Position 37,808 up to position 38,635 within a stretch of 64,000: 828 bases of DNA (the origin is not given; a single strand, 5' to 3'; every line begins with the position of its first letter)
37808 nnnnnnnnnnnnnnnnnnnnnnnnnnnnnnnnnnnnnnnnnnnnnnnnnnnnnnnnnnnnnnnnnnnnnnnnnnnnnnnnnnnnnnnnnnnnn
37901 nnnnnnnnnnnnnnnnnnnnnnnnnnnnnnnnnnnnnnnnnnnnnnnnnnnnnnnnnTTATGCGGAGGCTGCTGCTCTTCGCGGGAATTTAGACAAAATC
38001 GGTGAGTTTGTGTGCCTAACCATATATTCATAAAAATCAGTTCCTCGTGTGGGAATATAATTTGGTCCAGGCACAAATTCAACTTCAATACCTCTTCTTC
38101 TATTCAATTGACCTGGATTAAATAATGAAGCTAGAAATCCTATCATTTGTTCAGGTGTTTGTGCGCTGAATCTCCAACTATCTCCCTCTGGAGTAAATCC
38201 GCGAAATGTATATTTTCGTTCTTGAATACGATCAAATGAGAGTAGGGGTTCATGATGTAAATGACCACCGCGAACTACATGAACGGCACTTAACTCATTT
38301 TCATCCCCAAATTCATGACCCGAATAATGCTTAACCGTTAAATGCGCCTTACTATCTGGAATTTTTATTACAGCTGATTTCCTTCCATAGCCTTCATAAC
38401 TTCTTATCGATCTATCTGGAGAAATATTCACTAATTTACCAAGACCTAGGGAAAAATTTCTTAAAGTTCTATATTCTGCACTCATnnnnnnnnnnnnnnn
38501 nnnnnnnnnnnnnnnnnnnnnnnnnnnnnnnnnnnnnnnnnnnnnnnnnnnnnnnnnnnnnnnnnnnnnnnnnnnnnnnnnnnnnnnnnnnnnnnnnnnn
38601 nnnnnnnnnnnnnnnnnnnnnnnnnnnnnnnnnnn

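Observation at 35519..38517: A 3.2-kb gene island splits the near-universal rpsJ-rplC junction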

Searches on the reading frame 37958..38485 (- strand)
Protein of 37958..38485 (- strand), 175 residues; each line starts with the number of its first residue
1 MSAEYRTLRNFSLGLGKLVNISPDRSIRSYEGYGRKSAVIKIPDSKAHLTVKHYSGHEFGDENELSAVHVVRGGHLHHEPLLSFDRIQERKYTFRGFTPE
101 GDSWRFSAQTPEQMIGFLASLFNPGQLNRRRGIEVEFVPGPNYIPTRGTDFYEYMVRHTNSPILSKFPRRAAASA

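Call 3: search_protein_families(library=pfam, proteins=[window:37958-38485:-], max_evalue=0.1)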
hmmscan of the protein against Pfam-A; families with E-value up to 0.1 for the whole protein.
window:37958-38485:- (175 aa): 0 families

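Call 4: search_protein_families(library=ncbifam, proteins=[window:37958-38485:-], max_evalue=0.1)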
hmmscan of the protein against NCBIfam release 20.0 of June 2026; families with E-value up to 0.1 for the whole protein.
window:37958-38485:- (175 aa): 0 families

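Call 28: find_homologous_proteins(query=window:37958-38485:-, max_evalue=0.001)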
Query window:37958-38485:- (175 aa): 8 proteins with E <= 0.001 among 74 candidates.
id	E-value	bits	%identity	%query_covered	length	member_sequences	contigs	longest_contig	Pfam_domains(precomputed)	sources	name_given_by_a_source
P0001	2.5e-114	397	100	100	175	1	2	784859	-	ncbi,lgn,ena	-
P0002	2.5e-101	355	89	100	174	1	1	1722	-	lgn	-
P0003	4.3e-98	344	86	100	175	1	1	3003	-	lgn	-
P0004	1.2e-93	330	82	100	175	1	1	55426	-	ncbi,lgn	-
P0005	3.4e-80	286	70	100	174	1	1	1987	-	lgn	-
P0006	1.8e-78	280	71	100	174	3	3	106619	-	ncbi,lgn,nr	ncbi:MAG: hypothetical protein KBD51_01440 [Candidatus Levybacteria bacterium]|nr:hypothetical prote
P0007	1.6e-72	261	67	100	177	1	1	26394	-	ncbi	-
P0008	3.8e-64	234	59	100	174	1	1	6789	-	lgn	-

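Call 31: find_encoding_contigs(protein=P0007, flank=8000, max_places=3)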
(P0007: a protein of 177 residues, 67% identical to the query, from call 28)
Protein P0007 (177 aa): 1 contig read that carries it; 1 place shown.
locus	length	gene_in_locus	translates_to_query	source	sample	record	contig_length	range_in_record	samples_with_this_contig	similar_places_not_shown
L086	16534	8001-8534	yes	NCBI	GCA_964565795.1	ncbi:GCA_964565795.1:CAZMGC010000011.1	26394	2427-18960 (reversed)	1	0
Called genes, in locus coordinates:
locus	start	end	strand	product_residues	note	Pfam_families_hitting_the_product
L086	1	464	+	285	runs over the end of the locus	PF00892:EamA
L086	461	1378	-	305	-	PF09924:LPG_synthase_C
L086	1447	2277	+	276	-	-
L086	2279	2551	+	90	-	-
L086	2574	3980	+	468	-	PF13185:GAF_2 (weak), PF00512:HisKA, PF02518:HATPase_c, PF13589:HATPase_c_3 (weak)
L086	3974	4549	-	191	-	PF00072:Response_reg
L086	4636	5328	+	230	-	-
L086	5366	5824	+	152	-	-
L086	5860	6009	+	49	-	-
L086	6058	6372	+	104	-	PF03819:MazG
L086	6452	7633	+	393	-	PF00009:GTP_EFTU, PF03144:GTP_EFTU_D2, PF03143:GTP_EFTU_D3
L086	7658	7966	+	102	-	PF00338:Ribosomal_S10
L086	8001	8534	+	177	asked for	-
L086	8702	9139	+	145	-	-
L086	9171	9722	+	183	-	-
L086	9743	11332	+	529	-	PF13231:PMT_2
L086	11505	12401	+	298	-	PF00297:Ribosomal_L3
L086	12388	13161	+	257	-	PF00573:Ribosomal_L4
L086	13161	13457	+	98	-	PF00276:Ribosomal_L23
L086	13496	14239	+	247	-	PF00181:Ribosomal_L2_N, PF03947:Ribosomal_L2_C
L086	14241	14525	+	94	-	PF00203:Ribosomal_S19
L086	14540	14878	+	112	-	PF00237:Ribosomal_L22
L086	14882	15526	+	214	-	PF07650:KH_2, PF00189:Ribosomal_S3_C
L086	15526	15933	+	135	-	PF00252:Ribosomal_L16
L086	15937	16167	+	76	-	PF00831:Ribosomal_L29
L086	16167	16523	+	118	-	PF00366:Ribosomal_S17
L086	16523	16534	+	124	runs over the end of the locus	PF00238:Ribosomal_L14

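Call 39: predict_structure(alignment_id=A1)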
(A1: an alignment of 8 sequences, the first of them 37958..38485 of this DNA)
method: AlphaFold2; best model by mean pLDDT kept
length: 175 residues; sequences in the alignment: 8
mean_pLDDT: 53.8   pTM: 0.43
mean pLDDT of the five models: 53.8, 50.3, 48.2, 47.9, 46.8
residues with pLDDT >= 90: 0; 70-90: 1; 50-70: 117; < 50: 57
segments of 3 or more residues with pLDDT < 50: 1-12, 43-45, 54-65, 73-80, 126-129, 161-175
pLDDT, mean of each block of 10 residues (from residue 1): 41 56 57 56 50 45 50 43 57 60 67 64 52 64 63 58 41 31
secondary structure, 60 per line:
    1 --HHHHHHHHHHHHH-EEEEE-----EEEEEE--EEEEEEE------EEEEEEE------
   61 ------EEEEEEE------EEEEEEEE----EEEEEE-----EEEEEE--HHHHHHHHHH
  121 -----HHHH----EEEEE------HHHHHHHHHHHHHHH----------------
elements in order: H3-15 E17-21 E27-32 E35-41 E48-54 E67-73 E80-87 E92-97 E103-108 H111-120 H126-129 E134-138 H145-159

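Call 55: search_protein_representatives(alignment_id=A1)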
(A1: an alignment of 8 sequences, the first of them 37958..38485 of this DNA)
Query: 8 sequences, 174 profile positions. Proteins with E-value up to 0.001 (for the whole library): 5; up to 1e-10: 2; up to 1e-30: 1. The best 5 are listed.
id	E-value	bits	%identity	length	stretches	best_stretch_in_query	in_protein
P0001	1.5e-100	350.3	-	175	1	1-174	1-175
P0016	3.9e-12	62.4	-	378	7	92-115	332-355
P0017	1.7e-10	57.0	-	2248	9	17-45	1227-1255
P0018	1.0e-09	54.5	-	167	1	5-137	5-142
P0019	1.4e-04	37.7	-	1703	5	83-113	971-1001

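Call 56: search_protein_families(library=pfam, proteins=[P0016, P0017, P0018, P0019], max_evalue=0.01)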
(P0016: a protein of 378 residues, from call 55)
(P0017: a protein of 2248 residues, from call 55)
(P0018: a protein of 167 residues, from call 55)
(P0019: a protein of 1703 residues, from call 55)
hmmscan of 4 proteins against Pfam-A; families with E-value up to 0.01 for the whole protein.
P0016 (378 aa): 4 families
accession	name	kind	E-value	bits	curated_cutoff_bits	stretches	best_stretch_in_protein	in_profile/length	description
PF09237.17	GAGA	-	2.2e-07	31.3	20.2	0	182-206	5-29/54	GAGA factor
PF06314.16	ADC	-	0.0034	17.4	29.8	0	39-101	40-99/238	Acetoacetate decarboxylase (ADC)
PF10102.14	DUF2341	-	0.0049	17.7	23.4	0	92-123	37-68/84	Domain of unknown function (DUF2341)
PF23398.1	FAZ1_cons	-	0.0066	16.8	27.5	0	24-57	1-34/93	FAZ1, conserved domain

P0017 (2248 aa): 3 families
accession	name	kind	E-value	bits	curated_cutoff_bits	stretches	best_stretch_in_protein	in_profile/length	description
PF05729.18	NACHT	-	5.1e-18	65.9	26.7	1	733-865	33-165/167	NACHT domain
PF18878.5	PPE-PPW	-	5.6e-08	33.1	27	0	1291-1306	19-34/48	PPE-PPW subfamily C-terminal region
PF24883.2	NPHP3_N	-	4.4e-05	24.2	24.8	1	669-830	16-164/164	Nephrocystin 3, N-terminal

P0018 (167 aa): 0 families

P0019 (1703 aa): 13 families
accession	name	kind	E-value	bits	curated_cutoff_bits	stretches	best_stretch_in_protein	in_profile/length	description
PF05345.18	He_PIG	-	6.5e-151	491.7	24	10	1234-1320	1-96/96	Putative Ig domain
PF17963.7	Big_9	-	3.2e-89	294.4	23.6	10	684-769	1-88/89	Bacterial Ig domain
PF17803.7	Cadherin_4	-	9.2e-64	212.3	25.1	10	1406-1461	3-62/71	Bacterial cadherin-like domain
PF01364.23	Peptidase_C25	-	1.1e-56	193.1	23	1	241-584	1-373/374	Peptidase family C25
PF18911.6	PKD_4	-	1.8e-40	137.3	27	6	1232-1319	1-85/85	PKD domain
PF17892.7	Cadherin_5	-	3.5e-39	133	26.5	8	1413-1498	1-97/98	Cadherin-like domain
PF12218.14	End_N_terminal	-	2.2e-12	46.9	26.3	0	1432-1470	16-54/67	N terminal extension of bacteriophage endosialidase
PF21027.3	Sde0182_C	-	8.5e-11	42.7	27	0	1072-1093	5-27/83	Cellulose-binding protein Sde0182, C-terminal domain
PF15751.10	FANCA_interact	-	2.6e-07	31.6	27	0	635-650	43-58/108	FAAP20 FANCA interaction domain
PF13860.13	FlgD_ig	-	1.2e-06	28.9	27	1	1630-1690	14-75/79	FlgD Ig-like domain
PF08126.16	Propeptide_C25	-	2e-05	24.3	22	1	57-183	45-171/205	Propeptide_C25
PF18682.6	PilA4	-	0.00049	20.9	26.8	0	793-819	56-82/83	Pilin A4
PF16742.10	IL17R_D_N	-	0.0015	18.9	25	0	951-982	7-38/122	N-terminus of interleukin 17 receptor D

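Call 58: find_encoding_contigs(protein=P0018, flank=6000, max_places=3)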
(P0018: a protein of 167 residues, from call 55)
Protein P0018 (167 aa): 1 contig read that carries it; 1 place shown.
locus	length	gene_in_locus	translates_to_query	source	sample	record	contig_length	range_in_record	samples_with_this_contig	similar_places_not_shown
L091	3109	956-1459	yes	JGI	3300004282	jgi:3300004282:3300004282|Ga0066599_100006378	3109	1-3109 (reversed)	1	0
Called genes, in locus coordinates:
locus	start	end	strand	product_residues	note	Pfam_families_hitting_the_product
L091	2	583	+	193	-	?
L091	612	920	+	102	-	PF00338:Ribosomal_S10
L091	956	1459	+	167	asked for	-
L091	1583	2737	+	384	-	PF09594:GT87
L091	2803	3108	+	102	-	?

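Call 83: find_related_loci(query=A4, collection=metagenome_contigs, flank=6000)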
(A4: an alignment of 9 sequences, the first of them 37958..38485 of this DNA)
Query A4 (175 aa) in metagenome_contigs; peptide patterns used: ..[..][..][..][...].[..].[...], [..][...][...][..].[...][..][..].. (x = any residue, [..] = any of these).
78 stretches matched a pattern; 2 encode a relative of the query (tblastn E <= 1e-3); 2 distinct loci.
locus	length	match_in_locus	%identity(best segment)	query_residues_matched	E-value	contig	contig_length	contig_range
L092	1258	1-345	69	51-165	1e-56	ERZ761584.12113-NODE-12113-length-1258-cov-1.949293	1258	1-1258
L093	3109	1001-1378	33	16-137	1e-10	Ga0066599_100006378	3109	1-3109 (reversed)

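Call 86: search_protein_families(library=pfam, proteins=[L086:8702-9139:+, L086:9171-9722:+], max_evalue=0.001)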
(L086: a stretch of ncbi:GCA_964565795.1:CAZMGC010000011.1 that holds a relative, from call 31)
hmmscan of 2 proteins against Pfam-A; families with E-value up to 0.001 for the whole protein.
L086:8702-9139:+ (145 aa): 0 families

L086:9171-9722:+ (183 aa): 0 families

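Call 88: find_encoding_contigs(protein=P0008, flank=6000, max_places=2)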
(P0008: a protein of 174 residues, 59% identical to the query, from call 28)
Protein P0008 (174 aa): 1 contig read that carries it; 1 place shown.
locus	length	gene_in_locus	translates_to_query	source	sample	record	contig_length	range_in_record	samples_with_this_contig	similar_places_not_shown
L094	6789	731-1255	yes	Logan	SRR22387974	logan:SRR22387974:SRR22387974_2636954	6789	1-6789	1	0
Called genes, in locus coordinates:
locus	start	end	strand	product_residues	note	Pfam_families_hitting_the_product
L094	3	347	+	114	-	?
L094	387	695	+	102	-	PF00338:Ribosomal_S10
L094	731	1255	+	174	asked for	-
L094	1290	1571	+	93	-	-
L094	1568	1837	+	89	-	-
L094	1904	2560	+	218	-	-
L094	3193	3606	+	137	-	PF00293:NUDIX, PF14815:NUDIX_4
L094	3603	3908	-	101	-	-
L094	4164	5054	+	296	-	PF00297:Ribosomal_L3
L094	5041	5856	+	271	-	PF00573:Ribosomal_L4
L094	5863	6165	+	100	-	PF00276:Ribosomal_L23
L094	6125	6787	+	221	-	?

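Call 89: find_encoding_contigs(protein=P0003, flank=4000, max_places=2)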
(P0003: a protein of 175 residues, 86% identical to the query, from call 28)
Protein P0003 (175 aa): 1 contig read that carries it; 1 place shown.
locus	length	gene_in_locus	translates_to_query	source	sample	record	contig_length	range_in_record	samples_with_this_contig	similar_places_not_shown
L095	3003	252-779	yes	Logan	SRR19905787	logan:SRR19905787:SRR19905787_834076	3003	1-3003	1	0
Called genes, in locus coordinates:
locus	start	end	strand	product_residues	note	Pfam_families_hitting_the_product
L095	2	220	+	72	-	?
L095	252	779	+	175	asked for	-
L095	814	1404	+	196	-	-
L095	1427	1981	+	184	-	-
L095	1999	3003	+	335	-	?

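Call 90: find_encoding_contigs(protein=P0004, flank=5000, max_places=2)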
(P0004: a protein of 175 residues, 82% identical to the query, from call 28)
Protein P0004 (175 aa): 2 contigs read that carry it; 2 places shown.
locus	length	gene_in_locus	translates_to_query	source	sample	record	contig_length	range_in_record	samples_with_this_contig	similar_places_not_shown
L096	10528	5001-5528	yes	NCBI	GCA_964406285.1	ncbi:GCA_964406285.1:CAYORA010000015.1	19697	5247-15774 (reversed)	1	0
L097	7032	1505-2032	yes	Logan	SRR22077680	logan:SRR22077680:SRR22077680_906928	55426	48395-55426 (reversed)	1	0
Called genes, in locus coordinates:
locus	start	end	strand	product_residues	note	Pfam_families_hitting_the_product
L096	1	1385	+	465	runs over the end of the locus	PF00512:HisKA, PF02518:HATPase_c, PF13589:HATPase_c_3 (weak)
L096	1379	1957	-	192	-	PF00072:Response_reg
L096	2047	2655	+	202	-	-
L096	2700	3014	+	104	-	PF03819:MazG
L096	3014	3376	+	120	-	-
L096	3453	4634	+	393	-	PF00009:GTP_EFTU, PF03144:GTP_EFTU_D2, PF03143:GTP_EFTU_D3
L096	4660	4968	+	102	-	PF00338:Ribosomal_S10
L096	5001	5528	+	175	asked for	-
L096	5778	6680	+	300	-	PF00297:Ribosomal_L3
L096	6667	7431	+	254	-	PF00573:Ribosomal_L4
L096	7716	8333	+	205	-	PF00181:Ribosomal_L2_N, PF03947:Ribosomal_L2_C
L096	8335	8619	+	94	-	PF00203:Ribosomal_S19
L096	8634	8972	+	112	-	PF00237:Ribosomal_L22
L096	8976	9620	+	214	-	PF07650:KH_2, PF00189:Ribosomal_S3_C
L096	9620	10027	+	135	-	PF00252:Ribosomal_L16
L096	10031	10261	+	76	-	PF00831:Ribosomal_L29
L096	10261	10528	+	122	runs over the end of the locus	PF00366:Ribosomal_S17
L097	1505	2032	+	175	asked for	-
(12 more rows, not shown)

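Call 93: search_protein_families(library=padloc, proteins=[window:37958-38485:-], max_evalue=0.01)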
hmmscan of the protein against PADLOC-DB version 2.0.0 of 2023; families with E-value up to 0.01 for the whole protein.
window:37958-38485:- (175 aa): 0 families

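Call 94: search_protein_families(library=phrogs, proteins=[window:37958-38485:-], max_evalue=0.01)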
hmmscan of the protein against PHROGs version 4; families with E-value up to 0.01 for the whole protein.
window:37958-38485:- (175 aa): 0 families
